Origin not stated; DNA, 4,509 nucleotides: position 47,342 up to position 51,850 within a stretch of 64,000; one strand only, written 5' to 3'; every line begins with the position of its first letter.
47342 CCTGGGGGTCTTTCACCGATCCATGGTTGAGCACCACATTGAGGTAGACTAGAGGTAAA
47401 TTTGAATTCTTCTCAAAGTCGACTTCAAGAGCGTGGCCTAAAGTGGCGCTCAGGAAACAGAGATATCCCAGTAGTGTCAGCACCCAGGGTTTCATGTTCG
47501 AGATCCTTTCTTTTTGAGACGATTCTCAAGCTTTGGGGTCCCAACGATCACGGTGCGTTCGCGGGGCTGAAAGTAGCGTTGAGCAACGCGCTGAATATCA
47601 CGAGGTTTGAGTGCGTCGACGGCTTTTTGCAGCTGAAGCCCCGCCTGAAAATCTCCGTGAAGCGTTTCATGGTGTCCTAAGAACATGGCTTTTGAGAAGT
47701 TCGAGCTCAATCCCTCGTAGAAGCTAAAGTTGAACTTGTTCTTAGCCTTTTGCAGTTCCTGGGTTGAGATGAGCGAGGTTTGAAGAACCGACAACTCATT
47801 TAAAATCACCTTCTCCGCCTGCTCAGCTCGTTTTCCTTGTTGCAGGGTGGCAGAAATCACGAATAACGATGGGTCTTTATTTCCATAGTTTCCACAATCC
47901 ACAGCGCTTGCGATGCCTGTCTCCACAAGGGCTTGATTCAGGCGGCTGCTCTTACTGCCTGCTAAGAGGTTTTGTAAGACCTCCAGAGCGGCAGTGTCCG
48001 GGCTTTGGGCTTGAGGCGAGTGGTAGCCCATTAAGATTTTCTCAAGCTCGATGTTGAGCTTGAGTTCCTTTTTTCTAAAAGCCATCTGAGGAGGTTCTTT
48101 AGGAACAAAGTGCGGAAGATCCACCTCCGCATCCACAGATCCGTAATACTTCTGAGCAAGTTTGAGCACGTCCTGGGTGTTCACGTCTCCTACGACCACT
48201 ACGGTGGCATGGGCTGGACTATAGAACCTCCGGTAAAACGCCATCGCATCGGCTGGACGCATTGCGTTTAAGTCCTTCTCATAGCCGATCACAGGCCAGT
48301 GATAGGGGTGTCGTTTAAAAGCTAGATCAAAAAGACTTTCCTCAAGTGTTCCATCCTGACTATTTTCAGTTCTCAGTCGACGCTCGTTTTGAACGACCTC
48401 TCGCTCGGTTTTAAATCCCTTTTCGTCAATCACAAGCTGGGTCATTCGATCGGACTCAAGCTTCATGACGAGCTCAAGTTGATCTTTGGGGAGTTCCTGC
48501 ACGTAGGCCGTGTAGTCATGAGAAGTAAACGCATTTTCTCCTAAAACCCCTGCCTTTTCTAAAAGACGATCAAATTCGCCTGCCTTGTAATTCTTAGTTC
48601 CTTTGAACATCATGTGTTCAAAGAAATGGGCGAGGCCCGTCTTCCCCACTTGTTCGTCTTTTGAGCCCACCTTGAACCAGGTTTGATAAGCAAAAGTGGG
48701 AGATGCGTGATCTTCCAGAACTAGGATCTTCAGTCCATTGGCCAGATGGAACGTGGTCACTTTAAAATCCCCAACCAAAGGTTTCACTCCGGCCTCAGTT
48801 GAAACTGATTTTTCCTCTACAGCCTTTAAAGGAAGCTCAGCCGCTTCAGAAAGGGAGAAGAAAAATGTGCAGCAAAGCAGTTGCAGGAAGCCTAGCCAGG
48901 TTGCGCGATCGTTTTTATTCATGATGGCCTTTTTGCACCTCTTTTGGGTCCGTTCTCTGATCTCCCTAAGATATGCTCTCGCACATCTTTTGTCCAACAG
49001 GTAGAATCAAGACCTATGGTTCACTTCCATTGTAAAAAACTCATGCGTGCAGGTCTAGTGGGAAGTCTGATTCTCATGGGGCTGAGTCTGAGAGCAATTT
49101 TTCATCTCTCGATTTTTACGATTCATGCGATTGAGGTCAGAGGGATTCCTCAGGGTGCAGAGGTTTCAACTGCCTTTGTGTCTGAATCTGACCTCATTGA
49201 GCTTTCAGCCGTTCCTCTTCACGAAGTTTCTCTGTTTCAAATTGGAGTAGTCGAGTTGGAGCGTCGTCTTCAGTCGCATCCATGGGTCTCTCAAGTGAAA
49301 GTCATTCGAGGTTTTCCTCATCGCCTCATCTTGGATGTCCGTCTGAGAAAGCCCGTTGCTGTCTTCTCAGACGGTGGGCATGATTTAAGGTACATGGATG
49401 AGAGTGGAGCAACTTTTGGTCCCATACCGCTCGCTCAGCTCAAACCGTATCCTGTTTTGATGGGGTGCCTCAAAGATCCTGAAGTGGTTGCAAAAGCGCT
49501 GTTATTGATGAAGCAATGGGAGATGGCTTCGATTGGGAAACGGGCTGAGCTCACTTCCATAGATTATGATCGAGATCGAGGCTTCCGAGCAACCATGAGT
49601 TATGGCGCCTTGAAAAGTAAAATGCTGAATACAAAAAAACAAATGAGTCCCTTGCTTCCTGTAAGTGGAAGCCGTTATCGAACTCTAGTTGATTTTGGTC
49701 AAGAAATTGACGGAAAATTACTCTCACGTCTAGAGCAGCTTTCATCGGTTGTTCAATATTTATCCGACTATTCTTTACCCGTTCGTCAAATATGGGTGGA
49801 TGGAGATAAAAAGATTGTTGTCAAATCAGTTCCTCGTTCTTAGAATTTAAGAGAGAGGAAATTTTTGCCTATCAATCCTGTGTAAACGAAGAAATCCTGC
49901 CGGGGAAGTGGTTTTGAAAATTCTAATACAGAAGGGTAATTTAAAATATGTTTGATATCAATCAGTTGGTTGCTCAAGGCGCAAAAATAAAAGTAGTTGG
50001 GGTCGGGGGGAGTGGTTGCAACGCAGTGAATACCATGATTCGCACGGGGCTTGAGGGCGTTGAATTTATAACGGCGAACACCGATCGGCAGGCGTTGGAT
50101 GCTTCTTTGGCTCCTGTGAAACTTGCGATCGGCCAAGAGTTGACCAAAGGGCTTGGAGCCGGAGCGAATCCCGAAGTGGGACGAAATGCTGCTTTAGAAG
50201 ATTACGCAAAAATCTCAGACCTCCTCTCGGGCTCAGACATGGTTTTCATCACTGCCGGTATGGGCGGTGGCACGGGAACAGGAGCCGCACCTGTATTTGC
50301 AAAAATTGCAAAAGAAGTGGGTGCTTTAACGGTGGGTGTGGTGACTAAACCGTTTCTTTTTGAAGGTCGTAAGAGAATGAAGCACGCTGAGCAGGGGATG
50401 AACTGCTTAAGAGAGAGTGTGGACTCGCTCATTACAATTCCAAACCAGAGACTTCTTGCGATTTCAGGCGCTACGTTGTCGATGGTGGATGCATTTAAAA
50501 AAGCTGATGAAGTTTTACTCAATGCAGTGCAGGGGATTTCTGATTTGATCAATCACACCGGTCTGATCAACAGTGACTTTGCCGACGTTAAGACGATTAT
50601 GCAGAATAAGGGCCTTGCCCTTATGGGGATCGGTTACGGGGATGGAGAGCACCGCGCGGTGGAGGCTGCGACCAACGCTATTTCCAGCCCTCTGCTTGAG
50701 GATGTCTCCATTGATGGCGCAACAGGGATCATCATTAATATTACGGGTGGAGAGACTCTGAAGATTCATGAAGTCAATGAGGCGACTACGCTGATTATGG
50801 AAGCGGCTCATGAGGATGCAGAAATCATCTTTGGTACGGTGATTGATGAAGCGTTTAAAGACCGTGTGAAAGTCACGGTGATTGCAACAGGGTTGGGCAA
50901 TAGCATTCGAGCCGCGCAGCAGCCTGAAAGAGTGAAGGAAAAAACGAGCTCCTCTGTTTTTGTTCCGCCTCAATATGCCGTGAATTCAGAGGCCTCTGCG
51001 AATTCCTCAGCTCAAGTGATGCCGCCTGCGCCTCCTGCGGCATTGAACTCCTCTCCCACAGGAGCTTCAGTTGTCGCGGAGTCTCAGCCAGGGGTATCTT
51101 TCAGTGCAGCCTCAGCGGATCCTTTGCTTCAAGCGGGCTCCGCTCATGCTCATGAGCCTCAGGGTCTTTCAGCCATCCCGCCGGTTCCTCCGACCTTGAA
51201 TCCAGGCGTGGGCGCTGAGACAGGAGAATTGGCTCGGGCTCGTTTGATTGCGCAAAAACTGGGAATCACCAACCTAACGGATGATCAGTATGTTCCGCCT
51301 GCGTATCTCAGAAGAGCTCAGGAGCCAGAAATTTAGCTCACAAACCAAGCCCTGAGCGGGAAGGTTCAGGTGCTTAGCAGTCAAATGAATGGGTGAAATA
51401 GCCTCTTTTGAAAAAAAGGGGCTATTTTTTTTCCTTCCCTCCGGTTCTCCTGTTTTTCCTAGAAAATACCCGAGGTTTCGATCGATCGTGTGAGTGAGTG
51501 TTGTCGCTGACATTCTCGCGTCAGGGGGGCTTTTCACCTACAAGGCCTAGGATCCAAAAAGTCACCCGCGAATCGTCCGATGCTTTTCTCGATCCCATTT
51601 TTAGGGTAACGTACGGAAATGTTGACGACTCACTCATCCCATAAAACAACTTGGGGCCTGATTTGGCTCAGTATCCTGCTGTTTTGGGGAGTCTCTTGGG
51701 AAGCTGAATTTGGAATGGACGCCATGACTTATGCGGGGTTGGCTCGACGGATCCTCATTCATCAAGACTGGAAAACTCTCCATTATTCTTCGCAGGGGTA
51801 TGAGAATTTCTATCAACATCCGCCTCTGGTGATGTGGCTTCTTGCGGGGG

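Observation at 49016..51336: ftsQ is followed directly by ftsZ with no ftsA, yet FtsZ keeps its C-terminal tether-binding peptide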

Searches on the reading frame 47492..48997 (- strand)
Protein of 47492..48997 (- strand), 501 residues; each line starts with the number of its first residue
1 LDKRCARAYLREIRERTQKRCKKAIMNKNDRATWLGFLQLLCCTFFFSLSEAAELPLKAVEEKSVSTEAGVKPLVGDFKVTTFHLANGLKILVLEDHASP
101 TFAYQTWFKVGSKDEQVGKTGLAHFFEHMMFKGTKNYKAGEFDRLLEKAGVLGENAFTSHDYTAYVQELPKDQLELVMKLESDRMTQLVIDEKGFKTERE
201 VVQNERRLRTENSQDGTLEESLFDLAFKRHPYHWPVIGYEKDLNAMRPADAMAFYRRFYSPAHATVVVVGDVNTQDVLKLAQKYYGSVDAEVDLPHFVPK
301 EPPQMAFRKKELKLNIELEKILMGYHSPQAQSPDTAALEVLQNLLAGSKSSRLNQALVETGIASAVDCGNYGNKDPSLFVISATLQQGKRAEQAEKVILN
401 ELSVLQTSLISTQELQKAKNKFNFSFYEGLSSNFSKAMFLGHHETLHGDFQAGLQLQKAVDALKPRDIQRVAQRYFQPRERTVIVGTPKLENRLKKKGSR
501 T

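Call 6: search_protein_families(library=pfam, proteins=[window:47492-48997:-])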
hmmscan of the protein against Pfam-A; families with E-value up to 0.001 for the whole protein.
window:47492-48997:- (501 aa): 2 families
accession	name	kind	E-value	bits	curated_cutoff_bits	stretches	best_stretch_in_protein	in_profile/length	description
PF05193.26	Peptidase_M16_C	-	7.6e-35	120.9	23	1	249-421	5-180/181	Peptidase M16 inactive domain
PF00675.25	Peptidase_M16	-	2.3e-23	83.2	22.3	1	93-235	4-144/149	Insulinase (Peptidase family M16)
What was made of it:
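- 46104..48997 (-): Two M16-family peptidase genes on the opposite strand, separating murB from ftsQ. Pfam Peptidase_M16 and Peptidase_M16_C (call 6).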

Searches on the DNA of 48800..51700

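Call 81: search_rna_families(source=window, start=48800, end=51700, threshold=evalue, max_evalue=1)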
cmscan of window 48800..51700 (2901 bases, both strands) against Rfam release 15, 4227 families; matches with E-value up to 1: 0.
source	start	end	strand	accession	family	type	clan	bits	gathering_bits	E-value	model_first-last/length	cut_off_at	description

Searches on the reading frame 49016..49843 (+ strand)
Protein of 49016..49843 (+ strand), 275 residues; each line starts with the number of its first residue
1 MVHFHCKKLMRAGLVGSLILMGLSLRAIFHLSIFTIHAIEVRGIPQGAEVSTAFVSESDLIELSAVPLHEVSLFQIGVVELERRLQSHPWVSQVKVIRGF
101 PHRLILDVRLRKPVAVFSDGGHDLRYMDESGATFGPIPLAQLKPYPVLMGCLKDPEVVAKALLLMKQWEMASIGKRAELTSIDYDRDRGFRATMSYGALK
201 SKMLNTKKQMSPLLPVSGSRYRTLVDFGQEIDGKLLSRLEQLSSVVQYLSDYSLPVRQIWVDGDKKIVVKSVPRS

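Call 6: search_protein_families(library=pfam, proteins=[window:49016-49843:+])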
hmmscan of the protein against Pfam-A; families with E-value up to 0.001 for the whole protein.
window:49016-49843:+ (275 aa): 1 family
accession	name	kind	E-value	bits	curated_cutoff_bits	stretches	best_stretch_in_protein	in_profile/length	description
PF08478.15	POTRA_1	-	2.7e-07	31.2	23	1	53-108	12-66/69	POTRA domain, FtsQ-type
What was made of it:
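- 49016..49843 (+): ftsQ (275 aa by the NCBI start; a TTG at 48944 is the longest ORF start). Pfam POTRA_1, 31.2 bits (call 6).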

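Call 19: find_homologous_proteins(query=window:49016-49840:+, max_evalue=0.00001)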
Query window:49016-49840:+ (275 aa): 6 proteins with E <= 0.00001 among 1434 candidates.
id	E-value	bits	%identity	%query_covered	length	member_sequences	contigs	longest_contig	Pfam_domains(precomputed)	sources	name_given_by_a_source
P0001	2.2e-176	603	100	100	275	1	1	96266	PF08478.16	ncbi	ncbi:MAG: cell division protein FtsQ/DivIB [Bdellovibrionia bacterium]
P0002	1.3e-33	135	35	83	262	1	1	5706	PF08478.16,PF03799.21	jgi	jgi:hypothetical protein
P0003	7.4e-32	129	32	97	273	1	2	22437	PF08478.16,PF03799.21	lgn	-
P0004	9.6e-32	129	29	93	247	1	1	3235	PF08478.16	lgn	-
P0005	1.8e-31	128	31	92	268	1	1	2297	PF08478.16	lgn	-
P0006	6.3e-27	113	32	96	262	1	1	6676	PF08478.16,PF03799.21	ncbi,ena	-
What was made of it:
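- On FtsQ/DivIB: PF03799 (FtsQ_DivIB_C) was not detected in the window protein, although it is on record for some relatives (call 19).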

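Call 20: find_encoding_contigs(protein=P0001, flank=10000, max_places=5)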
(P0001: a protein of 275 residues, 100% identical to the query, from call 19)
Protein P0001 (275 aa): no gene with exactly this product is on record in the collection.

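Call 21: list_cluster_members(proteins=[P0001, P0002, P0003, P0006])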
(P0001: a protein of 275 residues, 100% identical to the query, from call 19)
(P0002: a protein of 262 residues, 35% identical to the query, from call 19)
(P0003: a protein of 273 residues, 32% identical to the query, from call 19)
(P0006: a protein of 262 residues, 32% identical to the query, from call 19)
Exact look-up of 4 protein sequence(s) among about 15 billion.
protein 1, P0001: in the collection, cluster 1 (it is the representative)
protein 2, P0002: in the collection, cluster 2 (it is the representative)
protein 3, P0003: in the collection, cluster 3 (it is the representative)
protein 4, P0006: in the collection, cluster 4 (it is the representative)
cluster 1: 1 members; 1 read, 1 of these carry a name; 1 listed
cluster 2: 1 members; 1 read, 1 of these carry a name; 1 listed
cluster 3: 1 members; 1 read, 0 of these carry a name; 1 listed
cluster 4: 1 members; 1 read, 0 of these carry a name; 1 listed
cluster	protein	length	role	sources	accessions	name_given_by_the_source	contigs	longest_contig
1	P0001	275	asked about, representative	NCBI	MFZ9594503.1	MAG: cell division protein FtsQ/DivIB [Bdellovibrionia bacterium]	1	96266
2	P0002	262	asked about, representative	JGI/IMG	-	hypothetical protein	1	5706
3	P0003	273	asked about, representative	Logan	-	-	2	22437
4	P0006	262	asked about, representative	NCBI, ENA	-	-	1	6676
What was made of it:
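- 49016..49843 (+): It matches NCBI MFZ9594503.1 'FtsQ/DivIB' at 100% identity (calls 19, 21).
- On FtsQ/DivIB: NCBI names it FtsQ/DivIB (call 21).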
